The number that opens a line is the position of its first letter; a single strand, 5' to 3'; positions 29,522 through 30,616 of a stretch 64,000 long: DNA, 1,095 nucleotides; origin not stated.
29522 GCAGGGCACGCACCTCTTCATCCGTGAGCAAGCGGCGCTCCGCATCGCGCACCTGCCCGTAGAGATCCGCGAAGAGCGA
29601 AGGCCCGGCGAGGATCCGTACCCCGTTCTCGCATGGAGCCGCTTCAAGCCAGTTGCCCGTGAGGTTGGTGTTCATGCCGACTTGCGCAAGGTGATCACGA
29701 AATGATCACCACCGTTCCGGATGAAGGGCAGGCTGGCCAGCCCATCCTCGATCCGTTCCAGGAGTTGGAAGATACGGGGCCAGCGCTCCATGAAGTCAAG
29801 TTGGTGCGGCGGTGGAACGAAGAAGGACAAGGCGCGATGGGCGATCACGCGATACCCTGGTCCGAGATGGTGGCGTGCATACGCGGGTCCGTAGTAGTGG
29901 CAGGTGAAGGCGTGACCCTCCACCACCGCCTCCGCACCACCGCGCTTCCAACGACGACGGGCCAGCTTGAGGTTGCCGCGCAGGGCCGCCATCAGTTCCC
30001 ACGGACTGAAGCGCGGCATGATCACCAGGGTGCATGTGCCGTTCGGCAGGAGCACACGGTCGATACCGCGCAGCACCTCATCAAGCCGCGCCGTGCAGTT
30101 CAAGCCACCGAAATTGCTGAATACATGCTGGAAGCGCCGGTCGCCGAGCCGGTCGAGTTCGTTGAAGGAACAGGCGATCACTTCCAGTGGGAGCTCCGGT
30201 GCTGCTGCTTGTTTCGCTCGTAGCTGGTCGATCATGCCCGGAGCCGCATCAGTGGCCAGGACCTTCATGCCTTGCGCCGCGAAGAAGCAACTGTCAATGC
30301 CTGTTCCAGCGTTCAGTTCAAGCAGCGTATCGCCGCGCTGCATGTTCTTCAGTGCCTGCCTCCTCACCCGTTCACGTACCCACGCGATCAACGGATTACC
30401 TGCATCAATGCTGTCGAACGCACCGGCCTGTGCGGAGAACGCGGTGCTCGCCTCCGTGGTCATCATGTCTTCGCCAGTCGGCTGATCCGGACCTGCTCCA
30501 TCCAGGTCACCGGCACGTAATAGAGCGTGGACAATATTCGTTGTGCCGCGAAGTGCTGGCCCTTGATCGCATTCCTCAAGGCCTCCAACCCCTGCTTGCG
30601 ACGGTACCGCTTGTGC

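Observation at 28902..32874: Tightly coupled four-gene cassette: NTase-fold protein, B12-binding radical SAM enzyme, two class I SAM methyltransferases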

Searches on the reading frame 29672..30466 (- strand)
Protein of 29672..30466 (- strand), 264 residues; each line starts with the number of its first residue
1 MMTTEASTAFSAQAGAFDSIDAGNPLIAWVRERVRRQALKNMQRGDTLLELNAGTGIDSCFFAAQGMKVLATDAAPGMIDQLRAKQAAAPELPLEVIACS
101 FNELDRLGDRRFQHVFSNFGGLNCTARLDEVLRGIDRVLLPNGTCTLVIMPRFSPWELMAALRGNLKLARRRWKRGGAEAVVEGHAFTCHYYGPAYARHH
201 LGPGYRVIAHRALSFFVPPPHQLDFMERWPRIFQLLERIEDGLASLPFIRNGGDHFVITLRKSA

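Call 3: search_protein_families(library=pfam, proteins=[window:29672-30466:-], max_evalue=0.01)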
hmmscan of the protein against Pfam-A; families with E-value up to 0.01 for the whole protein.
window:29672-30466:- (264 aa): 5 families
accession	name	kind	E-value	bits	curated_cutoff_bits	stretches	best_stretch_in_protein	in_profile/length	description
PF13649.12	Methyltransf_25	-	7e-11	43.1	27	1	49-143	2-97/97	Methyltransferase domain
PF08241.18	Methyltransf_11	-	3.5e-10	40.8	21.2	1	49-145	1-93/95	Methyltransferase domain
PF08242.18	Methyltransf_12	-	3.1e-07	31.5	30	1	49-144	1-97/98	Methyltransferase domain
PF13847.12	Methyltransf_31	-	8.1e-05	22.8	27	1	44-147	3-109/145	Methyltransferase domain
PF01209.24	Ubie_methyltran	-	0.0018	18.1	20.1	0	37-147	40-151/233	ubiE/COQ5 methyltransferase family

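Call 4: search_protein_families(library=ncbifam, proteins=[window:29672-30466:-], max_evalue=0.01)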
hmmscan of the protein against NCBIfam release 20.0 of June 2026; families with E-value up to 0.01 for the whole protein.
window:29672-30466:- (264 aa): 15 families
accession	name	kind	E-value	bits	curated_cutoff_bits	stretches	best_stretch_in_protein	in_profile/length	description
NF043040.1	corrin_prot_MT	hypoth_equivalog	8.2e-10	38.5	180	1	32-158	28-156/216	corrinoid protein-associated methyltransferase CpaM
NF001241.0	PRK00216.1-2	equivalog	3.2e-08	33.5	327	1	26-147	30-147/231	demethylmenaquinone methyltransferase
NF047649.1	MTase_UXPK_star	exception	1.9e-07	30.4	460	1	39-147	72-181/283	methyltransferase/UXPK-star double selenoprotein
TIGR01934.1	MenG_MenH_UbiE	subfamily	5.8e-07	29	158.35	1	33-147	30-141/223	ubiquinone/menaquinone biosynthesis methyltransferase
NF045649.1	2X_seleno_MduS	exception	1.5e-06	27.5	380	1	36-145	31-145/338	methyltransferase domain-containing selenoprotein MduS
NF008823.0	PRK11873.1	subfamily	1.2e-05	25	263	1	37-145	70-179/272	arsenite methyltransferase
NF041820.1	daptide_MTase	equivalog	1.4e-05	24.7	175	1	45-95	37-87/243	daptide-type RiPP biosynthesis methyltransferase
NF041537.1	ArsM_AhpD_UU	exception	1.7e-05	23.8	510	1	39-145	71-178/345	arsenite methyltransferase/AhpD domain selenoprotein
NF007610.0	PRK10258.1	equivalog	2.2e-05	23.9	342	1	43-159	41-150/251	malonyl-ACP O-methyltransferase BioC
TIGR02021.1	BchM-ChlM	equivalog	0.00016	21.2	158.9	1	31-115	37-122/218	magnesium protoporphyrin IX methyltransferase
NF041536.1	ArsM_DUF2284_UU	exception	0.00054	18.4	575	1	39-146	71-179/459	arsenite methyltransferase/DUF2284 domain selenoprotein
TIGR01983.1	UbiG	equivalog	0.0006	19.2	102.95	1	13-147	15-151/228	bifunctional 2-polyprenyl-6-hydroxyphenol methylase/3-demethylubiquinol 3-O-methyltransferase UbiG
NF008405.0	PRK11207.1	equivalog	0.0016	18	218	1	37-89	24-75/198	tellurite resistance methyltransferase TehB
NF001240.0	PRK00216.1-1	equivalog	0.0019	17.3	378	1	39-147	58-168/251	bifunctional demethylmenaquinone methyltransferase/2-methoxy-6-polyprenyl-1,4-benzoquinol methylase UbiE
NF041255.1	mycofact_MftM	equivalog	0.0032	16.8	200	1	40-104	135-198/289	mycofactocin oligosaccharide methyltransferase MftM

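Call 24: search_protein_families(library=padloc, proteins=[window:29672-30466:-], max_evalue=0.01)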
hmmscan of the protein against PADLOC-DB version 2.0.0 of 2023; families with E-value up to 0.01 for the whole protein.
window:29672-30466:- (264 aa): 1 family
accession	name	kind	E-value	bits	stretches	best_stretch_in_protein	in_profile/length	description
PDLC04134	mad2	-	5.7e-11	39.9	1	40-154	285-401/492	mads_2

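Call 65: search_solved_structures(query=window:29672-30466:-, max_evalue=0.001)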
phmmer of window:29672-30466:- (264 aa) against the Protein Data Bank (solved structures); distinct sequences matched with E-value up to 0.001: 4.
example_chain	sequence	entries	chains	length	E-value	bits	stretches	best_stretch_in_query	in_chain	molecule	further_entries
4hgy_A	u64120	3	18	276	9e-07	31.8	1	47-146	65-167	CcbJ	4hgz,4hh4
9rfr_A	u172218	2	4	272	2.7e-05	26.9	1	39-143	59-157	Ubiquinone biosynthesis O-methyltransferase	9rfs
7wzg_A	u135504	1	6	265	0.00012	24.7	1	19-147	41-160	Cypemycin N-terminal methyltransferase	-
9ri2_A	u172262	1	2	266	0.00019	24.1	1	46-149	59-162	Methyltransferase, putative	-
